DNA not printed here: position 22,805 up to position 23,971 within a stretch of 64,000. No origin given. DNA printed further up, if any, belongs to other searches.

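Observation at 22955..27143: Pseudokinase-Upf1-like helicase fusion translationally coupled to a wHTH partner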

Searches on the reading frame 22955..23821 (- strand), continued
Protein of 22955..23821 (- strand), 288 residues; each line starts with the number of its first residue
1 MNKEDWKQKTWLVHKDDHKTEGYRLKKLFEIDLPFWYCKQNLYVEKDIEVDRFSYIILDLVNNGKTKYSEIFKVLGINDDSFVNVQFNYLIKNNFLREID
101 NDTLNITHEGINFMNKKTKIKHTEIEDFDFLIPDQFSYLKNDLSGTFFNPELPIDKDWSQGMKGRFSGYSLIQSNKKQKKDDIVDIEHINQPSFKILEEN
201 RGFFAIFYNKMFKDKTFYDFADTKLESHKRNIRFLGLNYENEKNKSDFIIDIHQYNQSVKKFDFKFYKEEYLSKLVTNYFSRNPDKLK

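Call 58: search_protein_families(library=padloc, proteins=[P0034, P0035, P0036, P0038, P0045, P0048, P0053, P0061, P0065, P0072], max_evalue=0.1)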
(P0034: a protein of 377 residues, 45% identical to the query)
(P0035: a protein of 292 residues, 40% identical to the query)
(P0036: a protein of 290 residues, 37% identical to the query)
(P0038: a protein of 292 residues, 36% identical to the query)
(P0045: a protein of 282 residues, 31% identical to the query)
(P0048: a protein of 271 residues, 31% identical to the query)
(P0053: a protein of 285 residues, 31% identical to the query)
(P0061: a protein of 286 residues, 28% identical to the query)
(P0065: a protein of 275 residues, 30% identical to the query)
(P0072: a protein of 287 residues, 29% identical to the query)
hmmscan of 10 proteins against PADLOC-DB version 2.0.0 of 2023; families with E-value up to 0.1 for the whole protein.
P0034 (377 aa): 5 families
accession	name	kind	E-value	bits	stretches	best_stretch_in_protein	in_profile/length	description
PDLC03871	LmuC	-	0.00071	17.6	1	91-150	79-142/156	-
PDLC03922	MkoB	-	0.0012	16.2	1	33-123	6-97/610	-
PDLC01268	CasR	-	0.0094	13.9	1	58-110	127-177/179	"CAS-I,CAS-II,CAS-III,CAS-IV,CAS-V,CAS-VI; associated_signaling"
PDLC01849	CARF3--CARF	-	0.016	12.9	1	59-113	141-192/197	-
PDLC02975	WH_III-A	-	0.021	13.2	1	81-125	30-72/103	-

P0035 (292 aa): 1 family
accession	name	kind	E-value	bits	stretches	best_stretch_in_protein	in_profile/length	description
PDLC03922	MkoB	-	1.2e-05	22.8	1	27-145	5-121/610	-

P0036 (290 aa): 1 family
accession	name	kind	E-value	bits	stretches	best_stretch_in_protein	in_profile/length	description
PDLC03922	MkoB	-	1.2e-08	32.7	1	33-209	4-173/610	-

P0038 (292 aa): 1 family
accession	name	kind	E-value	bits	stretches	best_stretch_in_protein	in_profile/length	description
PDLC03922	MkoB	-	4e-06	24.4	1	33-130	5-101/610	-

P0045 (282 aa): 1 family
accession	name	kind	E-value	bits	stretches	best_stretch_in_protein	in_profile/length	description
PDLC03922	MkoB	-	3e-06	24.8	1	28-154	5-145/610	-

P0048 (271 aa): 2 families
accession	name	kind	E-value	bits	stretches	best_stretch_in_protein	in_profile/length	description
PDLC03922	MkoB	-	1.1e-06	26.2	1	23-118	4-98/610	-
PDLC02976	WH_III-A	-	0.014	14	1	64-132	21-81/104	-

P0053 (285 aa): 1 family
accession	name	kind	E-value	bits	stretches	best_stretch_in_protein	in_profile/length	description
PDLC03922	MkoB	-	8.4e-09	33.2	1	29-234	6-209/610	-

P0061 (286 aa): 1 family
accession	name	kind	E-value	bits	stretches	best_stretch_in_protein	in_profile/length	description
PDLC03923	MkoB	-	0.0065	13.4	1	60-123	40-105/454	-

P0065 (275 aa): 0 families

P0072 (287 aa): 2 families
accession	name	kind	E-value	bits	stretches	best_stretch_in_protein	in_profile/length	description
PDLC02975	WH_III-A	-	0.0056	15.1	1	82-130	34-80/103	-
PDLC03922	MkoB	-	0.013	12.7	1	31-141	7-118/610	-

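Call 62: search_protein_families(library=pfam, proteins=[L009:6960-7850:+, L011:8995-9822:+, L015:9247-10149:+], max_evalue=0.01)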
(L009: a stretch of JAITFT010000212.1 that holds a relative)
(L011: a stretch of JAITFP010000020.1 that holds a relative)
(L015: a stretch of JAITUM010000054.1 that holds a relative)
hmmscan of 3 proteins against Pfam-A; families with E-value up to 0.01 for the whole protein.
L009:6960-7850:+ (296 aa): 1 family
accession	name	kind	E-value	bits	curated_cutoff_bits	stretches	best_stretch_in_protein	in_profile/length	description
PF12773.13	DZR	-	0.0035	17.9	27.3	1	113-131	1-19/45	Double zinc ribbon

L011:8995-9822:+ (275 aa): 3 families
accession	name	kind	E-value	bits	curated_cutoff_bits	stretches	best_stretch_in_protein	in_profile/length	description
PF13638.12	PIN_4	-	0.00067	20.4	21.9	1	133-240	3-117/132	PIN domain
PF03266.21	NTPase_1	-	0.0028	18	23.9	1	106-184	74-157/168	NTPase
PF13240.11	Zn_Ribbon_1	-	0.0039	17.4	25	1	6-25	1-20/23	zinc-ribbon domain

L015:9247-10149:+ (300 aa): 3 families
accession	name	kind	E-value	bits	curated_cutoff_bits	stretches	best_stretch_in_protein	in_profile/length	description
PF13240.11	Zn_Ribbon_1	-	2.3e-05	24.5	25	1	91-112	1-22/23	zinc-ribbon domain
PF12773.13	DZR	-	0.00071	20.1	27.3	1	92-112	1-21/45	Double zinc ribbon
PF17032.10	Zn_ribbon_15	-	0.0036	18.5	28.9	1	87-110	50-73/73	zinc-ribbon family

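Call 63: find_encoding_contigs(protein=window:22955-23821:-, flank=3000, max_places=3)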
Protein window:22955-23821:- (288 aa): no gene with exactly this product is on record in the collection.

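Call 72: search_solved_structures(query=A5, max_evalue=10, show_alignments=0)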
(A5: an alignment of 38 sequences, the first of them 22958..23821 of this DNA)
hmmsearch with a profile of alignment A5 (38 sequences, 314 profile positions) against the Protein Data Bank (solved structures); distinct sequences matched with E-value up to 10: 3.
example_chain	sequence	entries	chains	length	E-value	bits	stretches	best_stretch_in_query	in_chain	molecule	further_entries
7pzy_L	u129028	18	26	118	0.16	14.8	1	83-123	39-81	Ribosomal 40S subunit protein S10A | 40S ribosomal protein S10-A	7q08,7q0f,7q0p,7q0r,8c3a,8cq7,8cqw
5xxu_K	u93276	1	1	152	0.26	14.1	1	86-120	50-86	Ribosomal protein eS10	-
3b73_A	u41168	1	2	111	1.6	11.5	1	88-123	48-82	PhiH1 repressor-like protein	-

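Call 74: find_related_loci(query=A1, collection=viral_contigs, flank=6000)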
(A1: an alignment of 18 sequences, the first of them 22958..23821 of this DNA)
Query A1 (288 aa) in viral_contigs; peptide patterns used: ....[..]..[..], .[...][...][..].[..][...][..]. (x = any residue, [..] = any of these).
298 stretches matched a pattern, but none encodes a relative of the query by tblastn (E <= 1e-3).

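Call 75: fold_search(model_id=the predicted structure, library=pdb)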
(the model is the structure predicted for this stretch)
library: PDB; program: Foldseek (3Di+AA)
matches with E <= 10: 945; with E <= 0.001: 0
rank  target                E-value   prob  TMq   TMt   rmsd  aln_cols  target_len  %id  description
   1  4gcv_E                1.3e-02  0.99  0.22  0.43  14.4       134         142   14  Structure of a Putative transcription factor (PA1374)from Pseudomonas aeruginosa (released 2013-07-24)
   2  4gcv_C                1.8e-02  0.99  0.23  0.44  14.3       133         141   15  Structure of a Putative transcription factor (PA1374)from Pseudomonas aeruginosa (released 2013-07-24)
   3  4aih_B                1.9e-02  1.00  0.22  0.44   2.1        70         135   14  Crystal structure of RovA from Yersinia in its free form (released 2012-09-12)
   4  5k5q_C                2.0e-02  1.00  0.20  0.55   5.1        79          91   22  Structure of AspA-DNA complex: novel centromere bindng protein-centromere complex (released 2016-06-01)
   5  4o5v                  2.1e-02  1.00  0.20  0.26   4.2        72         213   18  Crystal structure of T. acidophilum IdeR (released 2014-11-05)
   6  4fht_A                2.3e-02  1.00  0.22  0.41   4.7        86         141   16  Crystal Structure of the PcaV transcriptional regulator from Streptomyces coelicolor in complex with its natural ligan (released 2013-04-24)
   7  4hw0_B                2.7e-02  1.00  0.19  0.49   3.1        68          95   20  Crystal structure of Sso10a-2, a DNA-binding protein from Sulfolobus solfataricus (released 2013-10-30)
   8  5k5q_A                3.3e-02  1.00  0.20  0.56   4.8        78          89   20  Structure of AspA-DNA complex: novel centromere bindng protein-centromere complex (released 2016-06-01)
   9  4g9y                  3.9e-02  1.00  0.22  0.45   1.8        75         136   16  Crystal Structure of the PcaV transcriptional regulator from Streptomyces coelicolor (released 2013-06-05)
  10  1yyv_A                4.2e-02  1.00  0.20  0.48   3.5        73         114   16  Putative transcriptional regulator ytfH from Salmonella typhimurium (released 2005-04-05)
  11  1lj9_A                4.2e-02  1.00  0.20  0.38   2.6        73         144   14  The crystal structure of the transcriptional regulator SlyA (released 2003-01-21)
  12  4mnu_B                4.2e-02  1.00  0.22  0.39   2.9        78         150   17  Crystal Structure of Uncharacterized SlyA-like Transcription Regulator from Listeria monocytogenes (released 2013-09-25)
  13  2gxg                  4.4e-02  1.00  0.22  0.44   1.9        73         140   14  Crystal structure of EmrR homolog from hyperthermophilic archaea Sulfolobus tokodaii strain7 (released 2007-03-20)
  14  3vb2_B                4.4e-02  1.00  0.23  0.48   3.6        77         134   12  Crystal Structure of the Reduced Form of MarR from E.coli (released 2013-01-30)
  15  3gfj                  4.4e-02  1.00  0.20  0.40   2.0        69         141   14  Crystal structure of the ST1710 mutant (R89A) protein (released 2009-08-25)
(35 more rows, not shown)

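Call 79: find_encoding_contigs(protein=P0001, flank=8000, max_places=4)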
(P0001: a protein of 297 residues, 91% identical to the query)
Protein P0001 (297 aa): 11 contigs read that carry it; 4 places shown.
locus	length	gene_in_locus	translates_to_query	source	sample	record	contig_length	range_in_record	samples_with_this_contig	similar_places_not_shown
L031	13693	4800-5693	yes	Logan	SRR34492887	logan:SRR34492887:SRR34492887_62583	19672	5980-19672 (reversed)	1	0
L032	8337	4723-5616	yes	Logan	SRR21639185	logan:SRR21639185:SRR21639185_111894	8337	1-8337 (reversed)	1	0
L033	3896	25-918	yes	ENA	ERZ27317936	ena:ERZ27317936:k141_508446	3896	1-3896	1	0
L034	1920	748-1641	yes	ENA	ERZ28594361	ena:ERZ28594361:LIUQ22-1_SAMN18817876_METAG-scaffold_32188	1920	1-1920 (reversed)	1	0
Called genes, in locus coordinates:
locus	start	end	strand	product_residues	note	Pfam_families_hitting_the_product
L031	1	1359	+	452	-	?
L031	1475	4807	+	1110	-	PF00580:UvrD-helicase (weak), PF01443:Viral_helicase1 (faint), PF13086:AAA_11, PF13245:AAA_19, PF13604:AAA_30 (faint), PF13087:AAA_12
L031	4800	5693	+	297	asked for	-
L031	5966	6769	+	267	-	PF09407:AbiEi_1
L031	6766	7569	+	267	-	PF08843:AbiEii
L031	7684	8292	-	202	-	PF18475:PIN7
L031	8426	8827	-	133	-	-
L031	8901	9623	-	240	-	PF01509:TruB_N, PF16198:TruB_C_2 (weak)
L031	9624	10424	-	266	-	PF02673:BacA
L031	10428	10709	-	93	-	PF11297:DUF3098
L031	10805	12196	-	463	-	-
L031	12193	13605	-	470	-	PF20030:bpMoxR, PF07726:AAA_3 (weak), PF07728:AAA_5, PF17868:AAA_lid_8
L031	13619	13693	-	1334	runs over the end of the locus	PF04851:ResIII, PF00176:SNF2-rel_dom, PF00270:DEAD (weak), PF00271:Helicase_C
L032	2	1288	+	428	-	?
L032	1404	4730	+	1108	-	PF00580:UvrD-helicase (weak), PF13086:AAA_11, PF13245:AAA_19, PF13604:AAA_30 (faint), PF01443:Viral_helicase1 (faint), PF13087:AAA_12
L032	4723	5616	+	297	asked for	-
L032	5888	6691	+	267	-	PF09407:AbiEi_1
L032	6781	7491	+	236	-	PF08843:AbiEii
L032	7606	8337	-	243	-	?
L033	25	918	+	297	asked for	-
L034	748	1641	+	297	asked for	-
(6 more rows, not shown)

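Call 83: search_protein_families(library=padloc, proteins=[L031:5966-6769:+, L031:6766-7569:+, L011:8995-9822:+], max_evalue=0.001)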
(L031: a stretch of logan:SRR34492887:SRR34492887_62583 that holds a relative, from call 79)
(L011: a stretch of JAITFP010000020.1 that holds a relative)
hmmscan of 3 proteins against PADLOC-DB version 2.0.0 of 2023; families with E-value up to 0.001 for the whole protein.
L031:5966-6769:+ (267 aa): 11 families
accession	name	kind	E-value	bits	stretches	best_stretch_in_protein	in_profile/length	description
PDLC02282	AbiEi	-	1.2e-95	317.8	1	1-266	1-260/260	AbiEi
PDLC02266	AbiEi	-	2.5e-91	303.6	1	1-265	1-257/258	AbiEi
PDLC02252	AbiEi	-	2.6e-76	254.6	1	1-265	1-258/259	AbiEi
PDLC02267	AbiEi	-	1.1e-17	62.3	1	13-263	16-245/252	AbiEi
PDLC02269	AbiEi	-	2e-16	58.1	1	14-264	9-242/251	AbiEi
PDLC02287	AbiEi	-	3.9e-14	50.8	1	15-262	10-240/253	AbiEi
PDLC02271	AbiEi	-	4.5e-07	27.3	1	48-233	53-239/263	AbiEi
PDLC02276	AbiEi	-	2.7e-06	25.1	1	40-230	38-223/270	AbiEi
PDLC02273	AbiEi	-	4.9e-05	21.4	1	48-201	46-197/205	AbiEi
PDLC02225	AbiEi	-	0.0004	18.1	1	29-170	25-153/198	AbiEi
PDLC02265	AbiEi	-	0.00055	17.7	0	88-190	74-175/198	AbiEi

L031:6766-7569:+ (267 aa): 27 families (the best 25 are shown)
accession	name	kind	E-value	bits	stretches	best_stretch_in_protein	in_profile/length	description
PDLC02294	AbiEii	-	1.5e-120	399.9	1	1-262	1-260/260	AbiEii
PDLC02304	AbiEii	-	7.5e-27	92.9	1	1-227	1-227/260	AbiEii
PDLC02305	AbiEii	-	9.2e-21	72.4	1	3-260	4-257/306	AbiEii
PDLC02292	AbiEii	-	1.4e-15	55.9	1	6-132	13-134/283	AbiEii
PDLC02317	AbiEii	-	1.6e-14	51.7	2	1-74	1-72/396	AbiEii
PDLC02318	AbiEii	-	1.6e-13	48.7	1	28-240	25-232/280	AbiEii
PDLC02303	AbiEii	-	1.9e-13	48.5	1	17-223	15-215/249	AbiEii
PDLC02323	AbiEii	-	3.1e-13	47.9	2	155-198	152-194/248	AbiEii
PDLC02290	AbiEii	-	1.1e-12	46.1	1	32-200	12-172/290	AbiEii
PDLC02307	AbiEii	-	1.2e-11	42.9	1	41-197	19-155/219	AbiEii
PDLC02289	AbiEii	-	1.3e-11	42.5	1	4-71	15-78/309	AbiEii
PDLC02321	AbiEii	-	4e-11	41.1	1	153-262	179-282/296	AbiEii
PDLC02330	AbiEii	-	2.3e-10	38.6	1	39-189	22-161/219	AbiEii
PDLC02313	AbiEii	-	1.7e-09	35.6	1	157-199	159-201/254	AbiEii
PDLC02293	AbiEii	-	4.6e-09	34.2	1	24-74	22-69/270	AbiEii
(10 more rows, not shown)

L011:8995-9822:+ (275 aa): 0 families
